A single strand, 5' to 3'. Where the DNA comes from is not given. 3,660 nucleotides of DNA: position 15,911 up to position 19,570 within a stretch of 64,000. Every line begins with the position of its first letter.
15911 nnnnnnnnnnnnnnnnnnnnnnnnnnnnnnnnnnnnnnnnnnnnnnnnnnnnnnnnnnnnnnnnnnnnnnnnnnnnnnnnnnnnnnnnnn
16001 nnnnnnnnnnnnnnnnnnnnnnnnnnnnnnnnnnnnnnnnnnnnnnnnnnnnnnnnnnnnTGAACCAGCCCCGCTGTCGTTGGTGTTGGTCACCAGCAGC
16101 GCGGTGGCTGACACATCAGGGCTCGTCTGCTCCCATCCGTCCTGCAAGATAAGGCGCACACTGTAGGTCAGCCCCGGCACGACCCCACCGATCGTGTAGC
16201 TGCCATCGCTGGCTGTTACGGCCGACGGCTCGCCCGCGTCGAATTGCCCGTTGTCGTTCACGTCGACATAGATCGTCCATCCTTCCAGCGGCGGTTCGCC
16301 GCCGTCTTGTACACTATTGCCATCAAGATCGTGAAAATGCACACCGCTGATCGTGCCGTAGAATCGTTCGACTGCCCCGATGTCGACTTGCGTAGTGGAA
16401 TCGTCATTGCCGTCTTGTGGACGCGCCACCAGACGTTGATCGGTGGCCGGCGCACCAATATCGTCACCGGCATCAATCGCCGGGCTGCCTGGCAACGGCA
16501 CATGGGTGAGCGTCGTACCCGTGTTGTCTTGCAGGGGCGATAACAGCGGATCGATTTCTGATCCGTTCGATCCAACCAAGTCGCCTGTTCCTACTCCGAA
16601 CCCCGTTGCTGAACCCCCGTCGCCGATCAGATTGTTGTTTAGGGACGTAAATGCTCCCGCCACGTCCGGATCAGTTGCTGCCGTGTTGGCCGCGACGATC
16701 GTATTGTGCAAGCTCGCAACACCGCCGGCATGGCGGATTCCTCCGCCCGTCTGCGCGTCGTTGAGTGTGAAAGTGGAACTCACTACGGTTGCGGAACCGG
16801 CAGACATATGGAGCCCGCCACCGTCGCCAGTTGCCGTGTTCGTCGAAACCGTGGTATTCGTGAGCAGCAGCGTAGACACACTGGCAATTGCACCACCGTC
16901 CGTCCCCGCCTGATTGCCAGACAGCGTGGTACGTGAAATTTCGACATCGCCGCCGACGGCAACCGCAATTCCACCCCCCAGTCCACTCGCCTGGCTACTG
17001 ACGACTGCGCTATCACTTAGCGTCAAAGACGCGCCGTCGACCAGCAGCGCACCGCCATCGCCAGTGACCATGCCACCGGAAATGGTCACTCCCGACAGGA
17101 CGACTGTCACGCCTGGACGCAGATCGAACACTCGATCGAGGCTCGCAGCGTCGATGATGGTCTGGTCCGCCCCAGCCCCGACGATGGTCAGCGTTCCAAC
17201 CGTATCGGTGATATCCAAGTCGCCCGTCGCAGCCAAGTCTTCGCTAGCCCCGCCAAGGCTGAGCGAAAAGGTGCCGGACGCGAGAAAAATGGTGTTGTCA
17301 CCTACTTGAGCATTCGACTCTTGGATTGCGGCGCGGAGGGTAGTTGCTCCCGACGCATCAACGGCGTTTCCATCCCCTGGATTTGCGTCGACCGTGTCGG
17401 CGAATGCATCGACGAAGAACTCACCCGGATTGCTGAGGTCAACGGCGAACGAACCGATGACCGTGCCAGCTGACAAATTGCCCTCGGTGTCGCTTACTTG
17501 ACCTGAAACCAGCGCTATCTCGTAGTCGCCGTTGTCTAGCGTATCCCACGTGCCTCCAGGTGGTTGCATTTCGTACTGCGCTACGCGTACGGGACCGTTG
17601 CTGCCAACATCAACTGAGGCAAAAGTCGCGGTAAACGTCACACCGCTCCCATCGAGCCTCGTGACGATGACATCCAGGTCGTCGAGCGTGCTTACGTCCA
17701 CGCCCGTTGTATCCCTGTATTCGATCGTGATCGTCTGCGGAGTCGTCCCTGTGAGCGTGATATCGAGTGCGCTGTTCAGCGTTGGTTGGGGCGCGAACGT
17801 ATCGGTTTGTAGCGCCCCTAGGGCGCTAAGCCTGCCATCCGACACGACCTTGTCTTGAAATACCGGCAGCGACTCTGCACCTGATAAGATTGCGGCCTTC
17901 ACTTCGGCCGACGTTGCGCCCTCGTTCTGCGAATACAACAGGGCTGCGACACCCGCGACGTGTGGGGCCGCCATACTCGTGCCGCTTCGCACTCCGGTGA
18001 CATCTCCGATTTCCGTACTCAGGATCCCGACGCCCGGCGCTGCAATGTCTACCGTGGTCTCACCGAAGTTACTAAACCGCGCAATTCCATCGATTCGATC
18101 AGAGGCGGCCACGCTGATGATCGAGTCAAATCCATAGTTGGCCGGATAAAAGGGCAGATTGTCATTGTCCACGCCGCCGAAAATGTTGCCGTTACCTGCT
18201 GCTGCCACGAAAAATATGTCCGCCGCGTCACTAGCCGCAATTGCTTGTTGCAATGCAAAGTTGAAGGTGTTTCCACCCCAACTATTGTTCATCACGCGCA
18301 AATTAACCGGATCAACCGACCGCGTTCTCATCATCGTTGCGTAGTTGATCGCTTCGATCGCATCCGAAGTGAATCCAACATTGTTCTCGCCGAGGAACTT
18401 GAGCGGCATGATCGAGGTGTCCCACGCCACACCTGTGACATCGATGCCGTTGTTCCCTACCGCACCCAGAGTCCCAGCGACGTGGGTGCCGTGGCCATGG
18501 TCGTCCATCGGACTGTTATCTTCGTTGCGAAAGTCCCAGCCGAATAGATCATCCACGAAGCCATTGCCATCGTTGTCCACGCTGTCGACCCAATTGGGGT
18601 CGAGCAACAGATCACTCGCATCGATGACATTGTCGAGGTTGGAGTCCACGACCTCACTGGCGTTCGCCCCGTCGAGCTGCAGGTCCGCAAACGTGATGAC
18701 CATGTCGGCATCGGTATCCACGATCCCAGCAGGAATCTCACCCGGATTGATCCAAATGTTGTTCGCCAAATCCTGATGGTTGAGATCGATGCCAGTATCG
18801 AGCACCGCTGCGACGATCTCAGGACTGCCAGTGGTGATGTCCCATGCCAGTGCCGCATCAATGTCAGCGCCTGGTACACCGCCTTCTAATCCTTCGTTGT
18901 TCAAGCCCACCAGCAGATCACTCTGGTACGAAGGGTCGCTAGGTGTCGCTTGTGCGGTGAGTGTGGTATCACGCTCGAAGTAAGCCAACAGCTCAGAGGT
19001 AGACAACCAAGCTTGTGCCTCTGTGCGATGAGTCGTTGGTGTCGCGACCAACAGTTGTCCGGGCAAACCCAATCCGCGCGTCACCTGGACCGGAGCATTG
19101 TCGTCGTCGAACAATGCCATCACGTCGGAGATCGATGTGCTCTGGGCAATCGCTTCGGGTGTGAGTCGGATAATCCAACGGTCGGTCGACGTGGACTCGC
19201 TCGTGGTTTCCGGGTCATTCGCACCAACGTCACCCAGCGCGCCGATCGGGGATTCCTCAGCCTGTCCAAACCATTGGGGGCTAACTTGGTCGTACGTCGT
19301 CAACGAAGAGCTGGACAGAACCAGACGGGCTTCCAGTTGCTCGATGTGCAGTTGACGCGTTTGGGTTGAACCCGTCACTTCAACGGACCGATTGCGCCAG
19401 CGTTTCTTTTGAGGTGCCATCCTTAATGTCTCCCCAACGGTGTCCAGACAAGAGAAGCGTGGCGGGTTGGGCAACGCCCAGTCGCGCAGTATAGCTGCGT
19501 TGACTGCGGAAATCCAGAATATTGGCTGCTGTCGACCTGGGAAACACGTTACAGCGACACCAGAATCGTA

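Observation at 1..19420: A 19.4-kb uninterrupted reading frame that is missing from the supplied ORF track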

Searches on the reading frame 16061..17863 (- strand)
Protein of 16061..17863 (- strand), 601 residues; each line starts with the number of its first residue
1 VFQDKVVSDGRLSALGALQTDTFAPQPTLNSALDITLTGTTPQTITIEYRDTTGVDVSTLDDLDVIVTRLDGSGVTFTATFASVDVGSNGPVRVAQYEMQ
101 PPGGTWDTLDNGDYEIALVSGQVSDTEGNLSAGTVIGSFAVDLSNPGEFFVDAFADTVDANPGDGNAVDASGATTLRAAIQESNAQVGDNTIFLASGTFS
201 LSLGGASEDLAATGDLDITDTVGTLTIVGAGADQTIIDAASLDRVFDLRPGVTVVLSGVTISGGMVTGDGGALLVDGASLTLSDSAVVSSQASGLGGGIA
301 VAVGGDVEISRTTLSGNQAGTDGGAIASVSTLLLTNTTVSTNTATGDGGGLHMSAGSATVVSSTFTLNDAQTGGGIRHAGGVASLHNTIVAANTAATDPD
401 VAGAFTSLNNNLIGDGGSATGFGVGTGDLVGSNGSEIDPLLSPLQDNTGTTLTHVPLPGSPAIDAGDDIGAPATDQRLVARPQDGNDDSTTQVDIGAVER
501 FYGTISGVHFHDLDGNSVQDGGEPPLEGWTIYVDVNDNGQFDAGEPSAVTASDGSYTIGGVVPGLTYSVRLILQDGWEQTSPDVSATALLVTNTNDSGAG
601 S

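Call 76: find_related_loci(query=window:16061-17863:-, collection=metagenome_contigs, flank=10000)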
Query window:16061-17863:- (601 aa) in metagenome_contigs; peptide patterns used: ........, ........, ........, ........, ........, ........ (x = any residue, [..] = any of these).
221 stretches matched a pattern; 23 encode a relative of the query (tblastn E <= 1e-3); 23 distinct loci.
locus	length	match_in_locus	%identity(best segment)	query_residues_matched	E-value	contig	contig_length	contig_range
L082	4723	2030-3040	43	168-513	1e-50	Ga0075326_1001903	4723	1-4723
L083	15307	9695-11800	38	147-589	1e-42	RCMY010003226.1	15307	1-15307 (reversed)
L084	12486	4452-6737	46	140-499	7e-42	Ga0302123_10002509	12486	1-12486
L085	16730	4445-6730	46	140-499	8e-42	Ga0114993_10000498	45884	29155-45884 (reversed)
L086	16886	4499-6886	42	149-499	1e-42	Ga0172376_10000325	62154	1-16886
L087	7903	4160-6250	40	139-506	1e-31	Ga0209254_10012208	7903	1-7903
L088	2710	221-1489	33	149-505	5e-31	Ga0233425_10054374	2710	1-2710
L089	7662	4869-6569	40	175-502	1e-30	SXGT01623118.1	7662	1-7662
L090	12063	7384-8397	35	148-500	1e-28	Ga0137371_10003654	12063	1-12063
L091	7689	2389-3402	35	148-500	7e-29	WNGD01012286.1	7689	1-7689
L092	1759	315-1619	29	134-499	5e-29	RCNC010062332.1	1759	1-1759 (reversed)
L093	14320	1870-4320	37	133-499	7e-26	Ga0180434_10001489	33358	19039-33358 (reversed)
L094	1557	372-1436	32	149-500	3e-23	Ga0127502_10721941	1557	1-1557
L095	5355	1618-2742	33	153-499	2e-21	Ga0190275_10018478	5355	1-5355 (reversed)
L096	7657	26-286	55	406-499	5e-20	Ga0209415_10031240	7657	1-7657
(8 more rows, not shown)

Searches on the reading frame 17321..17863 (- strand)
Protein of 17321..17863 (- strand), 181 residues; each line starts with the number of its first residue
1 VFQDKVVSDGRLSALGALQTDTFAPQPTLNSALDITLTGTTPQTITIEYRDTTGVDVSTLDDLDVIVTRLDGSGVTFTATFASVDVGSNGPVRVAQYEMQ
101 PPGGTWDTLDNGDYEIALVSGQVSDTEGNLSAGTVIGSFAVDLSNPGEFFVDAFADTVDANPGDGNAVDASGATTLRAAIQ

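Call 25: search_protein_families(library=pfam, proteins=[window:17321-17863:-], max_evalue=1)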
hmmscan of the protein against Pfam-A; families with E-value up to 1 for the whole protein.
window:17321-17863:- (181 aa): 1 family
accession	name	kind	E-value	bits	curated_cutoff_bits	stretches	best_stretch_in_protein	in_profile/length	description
PF18657.6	YDG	-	0.03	15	25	1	37-99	5-70/85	YDG domain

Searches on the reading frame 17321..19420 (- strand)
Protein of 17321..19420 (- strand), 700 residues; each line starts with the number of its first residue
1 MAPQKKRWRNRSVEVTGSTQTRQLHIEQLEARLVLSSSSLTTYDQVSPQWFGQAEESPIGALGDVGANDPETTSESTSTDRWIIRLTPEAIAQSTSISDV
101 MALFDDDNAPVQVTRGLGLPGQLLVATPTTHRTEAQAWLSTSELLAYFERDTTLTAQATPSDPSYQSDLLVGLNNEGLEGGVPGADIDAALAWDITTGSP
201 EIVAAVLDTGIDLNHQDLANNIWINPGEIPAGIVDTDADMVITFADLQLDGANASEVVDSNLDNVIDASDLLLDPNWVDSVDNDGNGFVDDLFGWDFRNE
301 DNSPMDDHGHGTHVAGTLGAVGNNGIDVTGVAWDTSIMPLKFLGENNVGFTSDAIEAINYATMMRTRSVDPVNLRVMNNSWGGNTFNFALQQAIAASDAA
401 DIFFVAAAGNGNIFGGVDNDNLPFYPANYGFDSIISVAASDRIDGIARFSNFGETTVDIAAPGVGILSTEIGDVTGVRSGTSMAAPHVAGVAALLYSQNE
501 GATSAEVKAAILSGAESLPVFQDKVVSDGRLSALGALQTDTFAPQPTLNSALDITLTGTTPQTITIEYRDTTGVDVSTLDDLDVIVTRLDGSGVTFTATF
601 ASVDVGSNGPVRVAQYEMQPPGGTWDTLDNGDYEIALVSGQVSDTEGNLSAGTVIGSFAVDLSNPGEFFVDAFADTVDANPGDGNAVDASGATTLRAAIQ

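Call 12: find_homologous_proteins(query=window:17321-19420:-, max_evalue=1e-10)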
Query window:17321-19420:- (700 aa): 6822 proteins with E <= 1e-10 among 8000 candidates; the best 120 are listed.
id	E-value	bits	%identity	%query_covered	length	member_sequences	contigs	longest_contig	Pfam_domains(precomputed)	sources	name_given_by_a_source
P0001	3.3e-236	804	58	100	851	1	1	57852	PF00082.28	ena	-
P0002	2.0e-165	570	46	99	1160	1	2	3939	PF00082.28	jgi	jgi:subtilisin family serine protease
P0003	5.3e-164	565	46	100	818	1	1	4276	PF00082.28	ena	-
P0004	2.7e-163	563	47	96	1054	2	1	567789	PF00082.28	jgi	jgi:subtilisin family serine protease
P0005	2.2e-159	550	47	96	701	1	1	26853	PF00082.28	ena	-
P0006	1.8e-158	547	48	89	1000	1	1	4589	PF17170.11,PF01436.28,PF00082.28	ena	-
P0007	1.4e-157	544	46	97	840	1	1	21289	PF00082.28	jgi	jgi:subtilisin family serine protease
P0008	3.5e-157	543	46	99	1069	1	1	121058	PF00082.28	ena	-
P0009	6.4e-157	542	45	96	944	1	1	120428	PF00082.28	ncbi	-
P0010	1.1e-154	535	45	100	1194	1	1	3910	PF01483.28,PF00082.28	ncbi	ncbi:MAG: S8 family serine peptidase, partial [Planctomycetaceae bacterium]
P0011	2.3e-154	534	48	89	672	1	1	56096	PF00082.28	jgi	jgi:subtilisin family serine protease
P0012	4.2e-153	529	47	89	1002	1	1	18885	PF17210.10,PF00082.28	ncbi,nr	ncbi:MAG: S8 family serine peptidase, partial [Planctomycetes bacterium]|nr:S8 family serine peptida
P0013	2.4e-152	527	47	88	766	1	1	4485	PF00082.28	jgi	-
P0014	6.8e-151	522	46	99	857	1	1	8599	PF00082.28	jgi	jgi:subtilisin family serine protease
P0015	4.2e-150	520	45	97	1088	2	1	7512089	PF00082.28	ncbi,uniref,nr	ncbi:S8 family peptidase [Rosistilla oblonga]|uniref:S8 family peptidase n=1 Tax=Rosistilla oblonga 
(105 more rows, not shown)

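Call 20: find_encoding_contigs(protein=P0001, flank=10000, max_places=3)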
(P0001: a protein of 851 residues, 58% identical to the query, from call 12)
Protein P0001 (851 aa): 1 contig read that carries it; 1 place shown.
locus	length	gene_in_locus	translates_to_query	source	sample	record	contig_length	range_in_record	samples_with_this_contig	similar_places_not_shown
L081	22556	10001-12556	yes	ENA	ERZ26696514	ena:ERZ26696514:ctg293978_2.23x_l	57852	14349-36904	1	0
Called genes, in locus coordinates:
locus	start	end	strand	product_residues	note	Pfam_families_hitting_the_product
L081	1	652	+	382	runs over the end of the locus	-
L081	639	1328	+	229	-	PF18206:Porphyrn_cat_1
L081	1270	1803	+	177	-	-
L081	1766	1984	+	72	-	-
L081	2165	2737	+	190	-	PF13360:PQQ_2 (weak)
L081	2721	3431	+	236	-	PF13360:PQQ_2 (weak)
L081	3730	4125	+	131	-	PF07635:PSCyt1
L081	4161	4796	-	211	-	PF00665:rve, PF13683:rve_3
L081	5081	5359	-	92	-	PF01527:HTH_Tnp_1, PF13384:HTH_23 (weak)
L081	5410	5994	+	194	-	PF00873:ACR_tran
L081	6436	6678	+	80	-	-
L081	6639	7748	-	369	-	PF08240:ADH_N, PF16912:Glu_dehyd_C, PF00107:ADH_zinc_N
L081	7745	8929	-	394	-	PF18943:DUF5690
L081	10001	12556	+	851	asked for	PF00082:Peptidase_S8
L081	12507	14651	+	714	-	PF02415:Chlam_PMP (faint), PF17210:SdrD_B (weak)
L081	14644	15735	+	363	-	-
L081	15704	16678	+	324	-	PF02415:Chlam_PMP (faint)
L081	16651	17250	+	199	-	-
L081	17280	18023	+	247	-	-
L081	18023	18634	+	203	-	PF17210:SdrD_B (weak)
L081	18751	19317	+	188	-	PF13517:FG-GAP_3 (weak)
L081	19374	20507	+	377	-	PF01839:FG-GAP (weak), PF13517:FG-GAP_3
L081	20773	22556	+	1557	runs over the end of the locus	PF00069:Pkinase, PF07714:PK_Tyr_Ser-Thr, PF01636:APH (faint), PF03109:ABC1 (faint), PF00069:Pkinase, PF07714:PK_Tyr_Ser-Thr, PF13424:TPR_12 (faint), PF12895:ANAPC3 (weak), +7 more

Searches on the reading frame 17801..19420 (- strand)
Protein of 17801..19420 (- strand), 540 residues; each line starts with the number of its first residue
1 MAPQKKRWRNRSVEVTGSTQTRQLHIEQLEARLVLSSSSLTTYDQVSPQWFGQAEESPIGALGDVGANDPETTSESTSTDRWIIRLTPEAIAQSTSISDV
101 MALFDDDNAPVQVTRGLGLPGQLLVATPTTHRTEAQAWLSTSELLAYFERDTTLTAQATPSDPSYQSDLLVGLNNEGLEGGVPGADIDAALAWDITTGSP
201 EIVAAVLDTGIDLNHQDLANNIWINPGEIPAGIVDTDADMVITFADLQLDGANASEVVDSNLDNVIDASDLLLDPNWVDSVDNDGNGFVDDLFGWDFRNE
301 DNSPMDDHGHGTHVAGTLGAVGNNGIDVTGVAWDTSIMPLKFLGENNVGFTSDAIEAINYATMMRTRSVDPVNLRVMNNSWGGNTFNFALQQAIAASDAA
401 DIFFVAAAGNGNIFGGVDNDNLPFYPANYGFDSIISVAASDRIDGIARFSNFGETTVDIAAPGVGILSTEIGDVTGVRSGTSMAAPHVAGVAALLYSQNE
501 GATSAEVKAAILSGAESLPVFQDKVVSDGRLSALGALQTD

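Call 33: search_solved_structures(query=window:17801-19420:-, show_alignments=1, max_evalue=1e-10)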
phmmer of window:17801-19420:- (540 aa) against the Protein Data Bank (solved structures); distinct sequences matched with E-value up to 1e-10: 124 (the best 60 are shown).
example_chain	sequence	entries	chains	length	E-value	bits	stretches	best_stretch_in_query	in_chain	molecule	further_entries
3vv3_A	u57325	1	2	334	8e-83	282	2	279-535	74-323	Deseasin MCP-01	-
1dbi_A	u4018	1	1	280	1.4e-33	119.5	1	293-518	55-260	AK.1 SERINE PROTEASE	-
1tec_E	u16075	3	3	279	1.4e-30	109.6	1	293-519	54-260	THERMITASE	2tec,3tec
1thm_A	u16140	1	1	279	1.5e-30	109.5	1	293-519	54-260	THERMITASE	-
1aqn_A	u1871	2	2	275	4.5e-28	101.3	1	299-511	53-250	SUBTILISIN 8324 | SUBTILISIN BPN'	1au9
1s01_A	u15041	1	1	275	4.7e-28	101.3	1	299-511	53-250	Subtilisin BPN'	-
7w2a_A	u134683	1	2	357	7.3e-28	100.6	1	177-519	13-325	Peptidase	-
1ak9_A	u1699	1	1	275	8.5e-28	100.4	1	299-511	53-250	SUBTILISIN 8321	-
4lvn_A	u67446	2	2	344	1.3e-27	99.7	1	281-519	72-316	Subtilisin-like serine protease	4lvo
1sbi_A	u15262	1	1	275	1.9e-27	99.2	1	299-511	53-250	SUBTILISIN 8397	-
1sbh_A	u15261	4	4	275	2.2e-27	99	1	299-511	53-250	SUBTILISIN 8397+1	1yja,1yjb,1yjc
1suc_A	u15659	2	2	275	3.5e-27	98.4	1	299-511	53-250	SUBTILISIN BPN' CRB-S3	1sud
1a2q_A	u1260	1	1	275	5.4e-27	97.8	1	299-511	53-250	SUBTILISIN BPN'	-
4tr2_A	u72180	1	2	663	5.9e-27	97.6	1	280-536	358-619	Subtilisin-like 1 serine protease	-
8coy_A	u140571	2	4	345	1e-26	96.8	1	280-536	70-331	subtilisin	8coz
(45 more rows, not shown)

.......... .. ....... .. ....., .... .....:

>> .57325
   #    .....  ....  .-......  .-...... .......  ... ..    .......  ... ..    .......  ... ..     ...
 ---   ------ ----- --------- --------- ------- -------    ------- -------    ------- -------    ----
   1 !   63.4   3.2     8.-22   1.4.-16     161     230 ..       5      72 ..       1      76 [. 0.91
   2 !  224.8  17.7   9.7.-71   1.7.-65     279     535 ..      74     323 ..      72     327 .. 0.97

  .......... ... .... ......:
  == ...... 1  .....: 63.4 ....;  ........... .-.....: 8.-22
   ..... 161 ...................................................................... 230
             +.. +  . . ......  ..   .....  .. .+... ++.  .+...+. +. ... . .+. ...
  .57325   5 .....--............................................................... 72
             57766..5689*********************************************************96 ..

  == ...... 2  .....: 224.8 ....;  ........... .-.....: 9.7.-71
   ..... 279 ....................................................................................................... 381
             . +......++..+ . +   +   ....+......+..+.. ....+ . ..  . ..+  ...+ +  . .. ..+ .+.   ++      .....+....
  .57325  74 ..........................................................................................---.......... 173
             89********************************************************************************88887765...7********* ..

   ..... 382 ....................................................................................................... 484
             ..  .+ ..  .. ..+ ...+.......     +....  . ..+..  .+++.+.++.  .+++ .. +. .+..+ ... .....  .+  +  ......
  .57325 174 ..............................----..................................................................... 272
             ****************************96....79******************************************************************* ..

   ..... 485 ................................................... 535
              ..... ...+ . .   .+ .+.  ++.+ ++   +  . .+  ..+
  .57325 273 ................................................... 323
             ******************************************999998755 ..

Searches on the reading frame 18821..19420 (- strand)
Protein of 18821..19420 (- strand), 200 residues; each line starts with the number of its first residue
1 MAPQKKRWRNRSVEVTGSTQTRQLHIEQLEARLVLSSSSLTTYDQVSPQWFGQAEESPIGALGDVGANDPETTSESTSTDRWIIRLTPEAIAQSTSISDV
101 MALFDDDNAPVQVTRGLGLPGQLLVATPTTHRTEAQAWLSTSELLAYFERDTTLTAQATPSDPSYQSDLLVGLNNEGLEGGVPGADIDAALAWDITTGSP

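Call 25: search_protein_families(library=pfam, proteins=[window:18821-19420:-], max_evalue=1)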
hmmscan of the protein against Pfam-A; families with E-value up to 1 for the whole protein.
window:18821-19420:- (200 aa): 0 families

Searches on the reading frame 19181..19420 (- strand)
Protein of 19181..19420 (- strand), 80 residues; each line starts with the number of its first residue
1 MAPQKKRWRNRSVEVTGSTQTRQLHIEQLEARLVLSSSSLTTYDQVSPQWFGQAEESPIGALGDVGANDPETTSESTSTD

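Call 23: search_protein_families(library=ncbifam, proteins=[window:19181-19420:-], max_evalue=1)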
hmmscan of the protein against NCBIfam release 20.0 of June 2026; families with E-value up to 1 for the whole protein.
window:19181-19420:- (80 aa): 1 family
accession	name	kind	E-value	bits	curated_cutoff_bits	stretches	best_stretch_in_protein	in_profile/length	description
NF012209.1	LEPR-8K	domain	0.089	12.5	17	1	24-36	1-13/24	LEPR-XLL domain-containing protein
